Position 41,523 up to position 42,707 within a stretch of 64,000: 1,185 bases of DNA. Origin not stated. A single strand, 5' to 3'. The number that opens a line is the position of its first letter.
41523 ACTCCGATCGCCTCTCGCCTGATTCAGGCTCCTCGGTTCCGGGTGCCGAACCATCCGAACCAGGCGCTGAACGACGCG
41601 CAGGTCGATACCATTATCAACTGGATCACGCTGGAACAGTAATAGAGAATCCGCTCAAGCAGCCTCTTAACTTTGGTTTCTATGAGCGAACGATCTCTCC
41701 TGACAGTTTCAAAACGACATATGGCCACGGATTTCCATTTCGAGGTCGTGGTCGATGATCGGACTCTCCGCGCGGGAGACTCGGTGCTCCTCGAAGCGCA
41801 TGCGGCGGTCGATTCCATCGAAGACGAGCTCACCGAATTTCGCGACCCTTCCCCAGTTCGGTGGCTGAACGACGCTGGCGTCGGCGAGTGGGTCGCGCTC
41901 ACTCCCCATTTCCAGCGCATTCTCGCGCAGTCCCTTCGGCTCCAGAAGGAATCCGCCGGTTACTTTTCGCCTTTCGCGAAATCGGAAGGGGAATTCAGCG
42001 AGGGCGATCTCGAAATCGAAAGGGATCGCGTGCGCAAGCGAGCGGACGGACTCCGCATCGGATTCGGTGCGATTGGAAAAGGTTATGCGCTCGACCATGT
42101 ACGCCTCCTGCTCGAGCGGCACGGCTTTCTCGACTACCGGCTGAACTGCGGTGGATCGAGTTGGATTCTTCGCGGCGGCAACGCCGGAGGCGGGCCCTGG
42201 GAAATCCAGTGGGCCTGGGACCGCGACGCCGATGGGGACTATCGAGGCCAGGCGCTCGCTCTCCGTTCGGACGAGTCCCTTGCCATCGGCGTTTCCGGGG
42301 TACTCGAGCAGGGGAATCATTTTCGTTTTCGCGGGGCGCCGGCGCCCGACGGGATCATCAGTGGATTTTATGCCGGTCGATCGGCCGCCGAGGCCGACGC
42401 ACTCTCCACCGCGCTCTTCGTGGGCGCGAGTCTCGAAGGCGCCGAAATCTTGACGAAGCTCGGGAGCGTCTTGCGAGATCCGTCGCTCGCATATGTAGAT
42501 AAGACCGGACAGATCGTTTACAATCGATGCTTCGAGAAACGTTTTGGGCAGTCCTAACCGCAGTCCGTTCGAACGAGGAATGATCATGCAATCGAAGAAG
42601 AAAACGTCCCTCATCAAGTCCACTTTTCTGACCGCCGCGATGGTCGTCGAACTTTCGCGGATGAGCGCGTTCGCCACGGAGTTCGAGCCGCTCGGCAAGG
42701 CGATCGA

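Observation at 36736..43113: Six-gene periplasmic module: split PSCyt/PSD-like CxxCH proteins, a Tat-exported DUF1501-like protein, ApbE and an FMN-binding protein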

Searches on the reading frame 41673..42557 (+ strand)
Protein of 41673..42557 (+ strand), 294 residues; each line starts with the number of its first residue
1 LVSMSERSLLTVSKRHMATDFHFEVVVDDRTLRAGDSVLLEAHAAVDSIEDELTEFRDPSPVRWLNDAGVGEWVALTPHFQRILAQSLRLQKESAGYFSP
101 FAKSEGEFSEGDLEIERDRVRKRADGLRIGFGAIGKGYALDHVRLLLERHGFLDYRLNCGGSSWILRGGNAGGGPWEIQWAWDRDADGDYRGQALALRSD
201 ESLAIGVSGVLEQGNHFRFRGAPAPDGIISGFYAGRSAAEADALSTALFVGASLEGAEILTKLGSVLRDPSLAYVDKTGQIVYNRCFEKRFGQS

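Call 3: search_protein_families(library=pfam, proteins=[window:41673-42557:+], max_evalue=1)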
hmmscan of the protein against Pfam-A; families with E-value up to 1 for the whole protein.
window:41673-42557:+ (294 aa): 1 family
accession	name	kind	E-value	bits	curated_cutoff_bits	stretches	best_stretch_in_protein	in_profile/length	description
PF02424.20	ApbE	-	7.6e-22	78.5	25.6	2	113-262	111-257/266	ApbE family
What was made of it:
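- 41673..42557 (+): Gene E: divergent ApbE-family flavin transferase without a signal peptide. Pfam ApbE E = 7.6e-22 (call 3).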

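Call 4: search_protein_families(library=ncbifam, proteins=[window:41673-42557:+], max_evalue=1)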
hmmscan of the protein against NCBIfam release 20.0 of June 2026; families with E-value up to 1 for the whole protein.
window:41673-42557:+ (294 aa): 1 family
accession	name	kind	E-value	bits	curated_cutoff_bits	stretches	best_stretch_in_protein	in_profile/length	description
NF007774.0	PRK10461.1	equivalog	1.1e-06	27.8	498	1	121-179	173-230/351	FAD:protein FMN transferase ApbE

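Call 70: search_solved_structures(query=window:41673-42557:+, max_evalue=0.001, show_alignments=2)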
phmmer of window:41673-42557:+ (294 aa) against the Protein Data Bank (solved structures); distinct sequences matched with E-value up to 0.001: 5.
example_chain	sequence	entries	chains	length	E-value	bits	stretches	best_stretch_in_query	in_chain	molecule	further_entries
3pnd_A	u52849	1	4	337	2e-07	34.1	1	122-262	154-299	Thiamine biosynthesis lipoprotein ApbE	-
4xgw_A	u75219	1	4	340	4.6e-07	32.9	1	121-260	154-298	FAD:protein FMN transferase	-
2o18_A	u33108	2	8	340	1.7e-06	31.1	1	121-260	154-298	Thiamine biosynthesis lipoprotein apbE | FAD:protein FMN transferase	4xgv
4xgx_A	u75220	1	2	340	1.7e-06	31.1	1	121-260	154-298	FAD:protein FMN transferase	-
6nxj_A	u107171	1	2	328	0.00083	22.3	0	113-256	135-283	FAD:protein FMN transferase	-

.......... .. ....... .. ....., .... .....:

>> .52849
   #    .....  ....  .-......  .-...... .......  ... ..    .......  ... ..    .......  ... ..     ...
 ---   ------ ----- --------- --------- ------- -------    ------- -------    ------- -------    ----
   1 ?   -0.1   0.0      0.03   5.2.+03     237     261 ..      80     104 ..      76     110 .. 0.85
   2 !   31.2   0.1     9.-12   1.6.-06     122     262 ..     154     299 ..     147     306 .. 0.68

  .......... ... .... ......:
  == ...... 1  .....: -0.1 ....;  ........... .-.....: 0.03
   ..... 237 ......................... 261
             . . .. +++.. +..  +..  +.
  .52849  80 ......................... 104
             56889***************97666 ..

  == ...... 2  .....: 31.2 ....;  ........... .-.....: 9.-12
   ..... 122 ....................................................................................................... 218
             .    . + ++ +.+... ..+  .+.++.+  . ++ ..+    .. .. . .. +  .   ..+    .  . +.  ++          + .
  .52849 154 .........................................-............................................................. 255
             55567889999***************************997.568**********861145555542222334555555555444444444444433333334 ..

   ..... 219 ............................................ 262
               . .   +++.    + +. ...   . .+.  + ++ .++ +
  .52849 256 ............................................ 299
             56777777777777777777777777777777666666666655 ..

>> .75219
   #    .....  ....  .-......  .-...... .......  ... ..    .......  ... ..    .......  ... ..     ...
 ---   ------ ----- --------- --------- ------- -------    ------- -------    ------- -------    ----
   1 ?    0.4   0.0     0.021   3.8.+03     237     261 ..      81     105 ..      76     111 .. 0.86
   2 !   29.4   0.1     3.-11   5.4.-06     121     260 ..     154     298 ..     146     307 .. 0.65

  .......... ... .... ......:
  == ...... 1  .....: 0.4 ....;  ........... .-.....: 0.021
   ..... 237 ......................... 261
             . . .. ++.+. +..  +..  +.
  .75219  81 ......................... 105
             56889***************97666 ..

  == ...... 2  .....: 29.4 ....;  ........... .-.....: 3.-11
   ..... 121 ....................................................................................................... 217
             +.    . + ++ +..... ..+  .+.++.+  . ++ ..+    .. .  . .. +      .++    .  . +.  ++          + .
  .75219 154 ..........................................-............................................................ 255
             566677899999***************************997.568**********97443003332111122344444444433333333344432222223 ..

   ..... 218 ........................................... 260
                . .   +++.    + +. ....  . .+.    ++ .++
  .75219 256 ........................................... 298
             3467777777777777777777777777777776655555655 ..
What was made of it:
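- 41673..42557 (+): The best PDB match is Salmonella ApbE at 2e-7 (call 70).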
